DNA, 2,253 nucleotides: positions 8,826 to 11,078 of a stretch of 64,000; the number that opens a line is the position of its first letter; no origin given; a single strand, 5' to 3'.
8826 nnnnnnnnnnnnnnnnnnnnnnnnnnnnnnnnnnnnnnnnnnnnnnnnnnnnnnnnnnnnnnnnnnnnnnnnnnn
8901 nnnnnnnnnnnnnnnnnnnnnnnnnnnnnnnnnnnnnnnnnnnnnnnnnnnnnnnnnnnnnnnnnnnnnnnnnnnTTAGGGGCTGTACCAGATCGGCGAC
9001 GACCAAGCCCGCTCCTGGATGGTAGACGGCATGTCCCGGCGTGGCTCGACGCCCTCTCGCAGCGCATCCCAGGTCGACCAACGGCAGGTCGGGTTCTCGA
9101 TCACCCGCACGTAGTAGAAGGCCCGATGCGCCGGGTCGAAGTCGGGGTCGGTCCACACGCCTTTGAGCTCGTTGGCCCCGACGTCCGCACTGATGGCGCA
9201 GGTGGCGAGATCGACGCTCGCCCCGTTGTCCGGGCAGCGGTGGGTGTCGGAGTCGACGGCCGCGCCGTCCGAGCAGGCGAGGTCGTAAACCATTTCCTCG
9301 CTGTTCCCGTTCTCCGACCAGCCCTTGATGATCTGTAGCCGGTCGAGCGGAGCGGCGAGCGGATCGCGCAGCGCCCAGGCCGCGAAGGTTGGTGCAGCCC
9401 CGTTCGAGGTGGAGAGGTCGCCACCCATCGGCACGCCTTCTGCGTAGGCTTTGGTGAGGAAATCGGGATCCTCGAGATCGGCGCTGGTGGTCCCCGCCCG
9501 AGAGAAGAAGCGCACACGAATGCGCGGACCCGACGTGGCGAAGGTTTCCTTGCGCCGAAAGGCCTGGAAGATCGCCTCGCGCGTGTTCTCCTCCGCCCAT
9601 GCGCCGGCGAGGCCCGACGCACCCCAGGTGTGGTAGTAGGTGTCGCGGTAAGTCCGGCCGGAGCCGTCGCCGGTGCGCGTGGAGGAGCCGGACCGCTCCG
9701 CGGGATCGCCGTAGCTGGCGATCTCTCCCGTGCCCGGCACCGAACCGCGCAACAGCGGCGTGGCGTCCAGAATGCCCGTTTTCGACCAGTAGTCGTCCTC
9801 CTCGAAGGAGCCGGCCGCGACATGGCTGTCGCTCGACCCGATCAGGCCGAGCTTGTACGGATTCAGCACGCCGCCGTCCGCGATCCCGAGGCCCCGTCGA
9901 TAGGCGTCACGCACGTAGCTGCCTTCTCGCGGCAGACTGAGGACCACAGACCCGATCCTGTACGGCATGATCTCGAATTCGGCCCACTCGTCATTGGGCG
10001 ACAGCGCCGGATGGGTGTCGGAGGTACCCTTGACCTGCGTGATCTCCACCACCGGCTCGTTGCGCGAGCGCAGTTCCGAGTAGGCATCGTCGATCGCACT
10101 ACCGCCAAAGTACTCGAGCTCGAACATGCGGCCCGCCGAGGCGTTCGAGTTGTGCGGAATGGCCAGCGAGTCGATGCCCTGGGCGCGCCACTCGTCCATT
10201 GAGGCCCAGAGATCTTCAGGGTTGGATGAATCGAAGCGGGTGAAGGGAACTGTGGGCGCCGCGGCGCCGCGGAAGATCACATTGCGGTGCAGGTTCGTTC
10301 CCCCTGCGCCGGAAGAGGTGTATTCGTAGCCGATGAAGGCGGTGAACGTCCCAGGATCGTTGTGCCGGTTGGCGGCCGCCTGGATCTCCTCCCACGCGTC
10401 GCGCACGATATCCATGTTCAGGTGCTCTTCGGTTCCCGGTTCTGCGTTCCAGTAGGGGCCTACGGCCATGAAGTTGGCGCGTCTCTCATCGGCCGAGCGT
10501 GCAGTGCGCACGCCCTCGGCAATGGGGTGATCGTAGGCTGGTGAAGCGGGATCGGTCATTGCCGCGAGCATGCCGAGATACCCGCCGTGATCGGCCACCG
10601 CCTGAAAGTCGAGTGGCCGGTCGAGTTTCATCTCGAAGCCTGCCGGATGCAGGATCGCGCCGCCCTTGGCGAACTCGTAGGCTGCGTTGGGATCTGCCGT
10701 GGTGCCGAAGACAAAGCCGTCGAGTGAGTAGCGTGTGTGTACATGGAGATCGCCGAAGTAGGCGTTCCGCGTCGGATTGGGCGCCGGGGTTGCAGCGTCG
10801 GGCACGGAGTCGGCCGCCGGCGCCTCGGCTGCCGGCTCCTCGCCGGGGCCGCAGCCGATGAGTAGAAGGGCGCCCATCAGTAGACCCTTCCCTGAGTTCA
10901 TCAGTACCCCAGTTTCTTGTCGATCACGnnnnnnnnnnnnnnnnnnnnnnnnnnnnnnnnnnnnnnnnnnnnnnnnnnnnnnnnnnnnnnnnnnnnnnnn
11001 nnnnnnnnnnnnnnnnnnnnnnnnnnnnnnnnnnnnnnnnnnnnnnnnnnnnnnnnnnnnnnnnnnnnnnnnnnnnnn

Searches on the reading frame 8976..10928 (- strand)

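Call 59: search_protein_families(library=pfam, proteins=[window:8976-10928:-], max_evalue=0.0001)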
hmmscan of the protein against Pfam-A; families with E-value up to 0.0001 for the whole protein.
window:8976-10928:- (650 aa): 1 family
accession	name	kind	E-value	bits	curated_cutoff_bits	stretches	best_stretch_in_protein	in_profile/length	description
PF12228.14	DUF3604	-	1.1e-216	721.3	20.4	1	52-650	2-591/591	Protein of unknown function (DUF3604)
